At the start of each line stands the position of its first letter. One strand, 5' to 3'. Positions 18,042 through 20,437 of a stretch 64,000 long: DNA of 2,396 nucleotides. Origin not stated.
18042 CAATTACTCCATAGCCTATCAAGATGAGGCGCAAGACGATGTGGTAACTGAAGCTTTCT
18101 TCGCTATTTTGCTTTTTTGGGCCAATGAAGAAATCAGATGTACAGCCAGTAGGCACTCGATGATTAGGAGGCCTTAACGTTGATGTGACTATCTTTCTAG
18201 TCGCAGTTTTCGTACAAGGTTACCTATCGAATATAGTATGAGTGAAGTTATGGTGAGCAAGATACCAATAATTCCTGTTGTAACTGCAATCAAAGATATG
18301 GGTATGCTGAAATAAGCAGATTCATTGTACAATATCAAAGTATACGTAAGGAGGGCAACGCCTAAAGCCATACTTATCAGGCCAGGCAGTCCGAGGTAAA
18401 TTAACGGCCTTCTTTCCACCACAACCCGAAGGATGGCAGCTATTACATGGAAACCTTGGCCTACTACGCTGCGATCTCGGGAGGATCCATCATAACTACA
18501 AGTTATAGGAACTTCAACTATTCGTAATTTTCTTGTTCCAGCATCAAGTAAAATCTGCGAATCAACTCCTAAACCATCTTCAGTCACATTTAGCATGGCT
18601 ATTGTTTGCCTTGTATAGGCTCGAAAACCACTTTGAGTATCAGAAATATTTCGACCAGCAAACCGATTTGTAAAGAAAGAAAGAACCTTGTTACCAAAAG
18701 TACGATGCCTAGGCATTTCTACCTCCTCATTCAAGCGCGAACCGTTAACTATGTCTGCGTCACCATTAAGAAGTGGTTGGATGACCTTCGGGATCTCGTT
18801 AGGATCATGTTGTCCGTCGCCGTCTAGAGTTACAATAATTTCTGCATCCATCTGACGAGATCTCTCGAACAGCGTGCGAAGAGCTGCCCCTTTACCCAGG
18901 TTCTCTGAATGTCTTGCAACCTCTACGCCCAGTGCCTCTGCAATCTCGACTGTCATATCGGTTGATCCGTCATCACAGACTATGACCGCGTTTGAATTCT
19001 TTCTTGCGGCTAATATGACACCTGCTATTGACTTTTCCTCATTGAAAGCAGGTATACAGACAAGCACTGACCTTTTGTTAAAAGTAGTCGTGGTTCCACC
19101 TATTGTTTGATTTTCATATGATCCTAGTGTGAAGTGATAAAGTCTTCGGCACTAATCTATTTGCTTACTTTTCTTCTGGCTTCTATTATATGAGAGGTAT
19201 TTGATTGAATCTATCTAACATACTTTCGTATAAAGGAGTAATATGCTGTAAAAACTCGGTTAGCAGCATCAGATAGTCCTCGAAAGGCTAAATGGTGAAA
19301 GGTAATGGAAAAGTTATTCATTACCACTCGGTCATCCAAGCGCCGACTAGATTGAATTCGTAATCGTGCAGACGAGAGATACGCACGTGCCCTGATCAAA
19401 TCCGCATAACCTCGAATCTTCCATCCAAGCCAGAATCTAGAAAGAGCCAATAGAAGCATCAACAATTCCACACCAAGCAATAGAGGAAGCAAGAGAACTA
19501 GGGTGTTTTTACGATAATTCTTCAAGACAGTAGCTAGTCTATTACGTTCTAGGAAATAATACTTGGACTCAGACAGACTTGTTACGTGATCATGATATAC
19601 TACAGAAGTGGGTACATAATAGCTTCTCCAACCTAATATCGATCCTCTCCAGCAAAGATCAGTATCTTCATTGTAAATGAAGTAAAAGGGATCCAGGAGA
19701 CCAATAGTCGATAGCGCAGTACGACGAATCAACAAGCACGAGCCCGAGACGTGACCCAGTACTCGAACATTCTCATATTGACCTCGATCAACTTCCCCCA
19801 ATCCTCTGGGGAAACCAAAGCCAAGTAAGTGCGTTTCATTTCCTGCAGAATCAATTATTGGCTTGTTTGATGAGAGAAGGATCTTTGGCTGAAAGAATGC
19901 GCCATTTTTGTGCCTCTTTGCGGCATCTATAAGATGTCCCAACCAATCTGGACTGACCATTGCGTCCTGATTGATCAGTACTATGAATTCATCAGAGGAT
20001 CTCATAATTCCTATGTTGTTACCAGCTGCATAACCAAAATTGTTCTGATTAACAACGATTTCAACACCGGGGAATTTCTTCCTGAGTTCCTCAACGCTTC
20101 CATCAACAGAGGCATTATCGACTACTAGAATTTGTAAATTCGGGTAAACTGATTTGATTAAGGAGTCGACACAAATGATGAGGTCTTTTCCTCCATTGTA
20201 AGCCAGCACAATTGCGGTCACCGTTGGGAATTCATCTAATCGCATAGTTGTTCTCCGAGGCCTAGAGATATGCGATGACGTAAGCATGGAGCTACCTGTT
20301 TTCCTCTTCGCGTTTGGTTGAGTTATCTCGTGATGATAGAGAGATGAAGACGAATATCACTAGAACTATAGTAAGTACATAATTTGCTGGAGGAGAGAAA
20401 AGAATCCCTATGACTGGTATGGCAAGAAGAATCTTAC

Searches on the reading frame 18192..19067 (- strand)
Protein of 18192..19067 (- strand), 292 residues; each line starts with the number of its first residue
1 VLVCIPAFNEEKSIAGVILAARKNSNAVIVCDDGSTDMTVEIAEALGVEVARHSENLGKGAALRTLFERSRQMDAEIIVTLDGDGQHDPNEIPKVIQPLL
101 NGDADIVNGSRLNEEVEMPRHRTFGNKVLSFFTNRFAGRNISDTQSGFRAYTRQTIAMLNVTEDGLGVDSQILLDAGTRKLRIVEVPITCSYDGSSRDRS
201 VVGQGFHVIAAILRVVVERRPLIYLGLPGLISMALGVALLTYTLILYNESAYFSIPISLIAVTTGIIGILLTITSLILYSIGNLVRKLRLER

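Call 14: search_protein_families(library=ncbifam, proteins=[window:18192-19067:-], max_evalue=1)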
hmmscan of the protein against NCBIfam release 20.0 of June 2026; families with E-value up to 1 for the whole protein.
window:18192-19067:- (292 aa): 20 families
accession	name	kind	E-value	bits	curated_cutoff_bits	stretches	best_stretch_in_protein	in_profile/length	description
TIGR04182.1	glyco_TIGR04182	equivalog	1.1e-44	153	325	1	3-277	4-278/293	S-layer glycoprotein N-glycosyltransferase AglJ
NF058614.1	PPMAGASynPpgS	equivalog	3.4e-33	115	370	1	3-198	4-204/226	polyprenyl-phospho-N-acetylgalactosaminyl synthase PpgS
NF041391.1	DPhHxTase_Halo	equivalog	1.6e-26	92.6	375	1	7-219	3-212/213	dolichyl-phosphate hexose transferase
NF007986.1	PRK10714.1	equivalog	1.7e-12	47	529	1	3-179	10-191/316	undecaprenyl-phosphate 4-deoxy-4-formamido-L-arabinose transferase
NF047588.1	GlcsyltransPgfSStrep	equivalog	3.4e-12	46.2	500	1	4-164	6-172/308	glycosyltransferase PgfS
NF010496.0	PRK13915.1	equivalog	2.8e-10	39.8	262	1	3-103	35-146/307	glucosyl-3-phosphoglycerate synthase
TIGR04283.1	glyco_like_mftF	equivalog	2.3e-07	30.6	182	1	3-68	3-69/221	TIGR04283 family arsenosugar biosynthesis glycosyltransferase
TIGR03937.1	PgaC_IcaA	equivalog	4e-07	29.3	422.3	1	3-99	49-150/407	poly-beta-1,6-N-acetyl-D-glucosamine synthase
NF041865.1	EpsU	equivalog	3.1e-05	23.2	700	1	3-92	43-140/394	exopolysaccharide biosynthesis GT2 family glycosyltransferase EpsU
TIGR03965.1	mycofact_glyco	equivalog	0.00023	20.1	280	1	3-84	78-164/467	mycofactocin biosynthesis glycosyltransferase MftF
NF041875.1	EPS_EpsD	equivalog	0.0014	18.1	370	1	4-127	4-134/325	exopolysaccharide biosynthesis glycosyltransferase EpsD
NF053846.1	glyco_with_XrtP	equivalog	0.0017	17.1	520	1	5-106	47-165/440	XrtP-associated glycosyltransferase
NF010935.0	PRK14355.1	equivalog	0.0071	15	718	0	24-84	46-105/459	bifunctional UDP-N-acetylglucosamine diphosphorylase/glucosamine-1-phosphate N-acetyltransferase GlmU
TIGR03469.1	HpnB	hypoth_equivalog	0.018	14.1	379.25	1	3-106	48-167/386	hopene-associated glycosyltransferase HpnB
NF007482.0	PRK10073.1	equivalog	0.028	13.4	423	1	3-45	10-55/334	glycosyltransferase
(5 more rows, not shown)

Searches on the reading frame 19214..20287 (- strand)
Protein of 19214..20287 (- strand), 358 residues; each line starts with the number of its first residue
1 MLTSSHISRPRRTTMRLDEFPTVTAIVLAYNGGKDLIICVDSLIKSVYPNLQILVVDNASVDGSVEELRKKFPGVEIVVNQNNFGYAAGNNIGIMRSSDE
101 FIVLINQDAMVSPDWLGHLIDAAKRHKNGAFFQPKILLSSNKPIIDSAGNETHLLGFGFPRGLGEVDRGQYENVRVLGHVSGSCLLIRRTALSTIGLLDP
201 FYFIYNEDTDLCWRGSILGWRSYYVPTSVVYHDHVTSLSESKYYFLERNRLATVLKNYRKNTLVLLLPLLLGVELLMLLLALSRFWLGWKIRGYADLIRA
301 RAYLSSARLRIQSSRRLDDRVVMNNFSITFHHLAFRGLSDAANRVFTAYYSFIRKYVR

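Call 14: search_protein_families(library=ncbifam, proteins=[window:19214-20287:-], max_evalue=1)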
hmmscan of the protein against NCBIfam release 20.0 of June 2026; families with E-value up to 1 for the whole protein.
window:19214-20287:- (358 aa): 20 families
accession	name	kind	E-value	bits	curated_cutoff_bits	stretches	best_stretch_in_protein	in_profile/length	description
TIGR03965.1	mycofact_glyco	equivalog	3.4e-21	75.7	280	1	13-240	66-288/467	mycofactocin biosynthesis glycosyltransferase MftF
TIGR03937.1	PgaC_IcaA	equivalog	2.7e-17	62.8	422.3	1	7-231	31-249/407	poly-beta-1,6-N-acetyl-D-glucosamine synthase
NF007482.0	PRK10073.1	equivalog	3.9e-12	45.8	423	1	20-125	5-112/334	glycosyltransferase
TIGR01556.1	rhamnosyltran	subfamily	9e-12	44.7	200.55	1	40-233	10-201/281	rhamnosyltransferase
TIGR03111.1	glyc2_xrt_Gpos1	hypoth_equivalog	1.7e-10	40.3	363.95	1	14-122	42-155/439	TIGR03111 family XrtG-associated glycosyltransferase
NF041875.1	EPS_EpsD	equivalog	7.9e-09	35.4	370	1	27-119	5-100/325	exopolysaccharide biosynthesis glycosyltransferase EpsD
TIGR04195.1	S_glycosyl_SunS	equivalog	1.6e-07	30.5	350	1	19-112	55-144/421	SunS family peptide S-glycosyltransferase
NF047683.1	TeichurnBiosyTuaG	equivalog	3.8e-07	30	400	1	20-129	5-117/252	teichuronic acid biosynthesis protein TuaG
TIGR03469.1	HpnB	hypoth_equivalog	1.4e-06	27.6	379.25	1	14-66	37-90/386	hopene-associated glycosyltransferase HpnB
TIGR04242.1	nodulat_NodC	equivalog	1.9e-06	27.1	550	1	9-132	36-165/395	chitooligosaccharide synthase NodC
NF041394.1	GtaseAglG_Halo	equivalog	2.2e-06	27.2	440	1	35-126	17-110/304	glucosyl-dolichyl phosphate glucuronosyltransferase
TIGR04283.1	glyco_like_mftF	equivalog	5.9e-06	26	182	1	26-137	4-112/221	TIGR04283 family arsenosugar biosynthesis glycosyltransferase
NF038302.1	EPS_HpsE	equivalog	2.7e-05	23.3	300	1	23-133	3-121/307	hormogonium polysaccharide biosynthesis glycosyltransferase HpsE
NF038299.1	EPS_HpsN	equivalog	5.5e-05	22.3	425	1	21-119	1-102/317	hormogonium polysaccharide biosynthesis glycosyltransferase HpsN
TIGR04017.1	WcaA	equivalog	0.00037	20.2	495.75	1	22-132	6-119/279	colanic acid biosynthesis glycosyltransferase WcaA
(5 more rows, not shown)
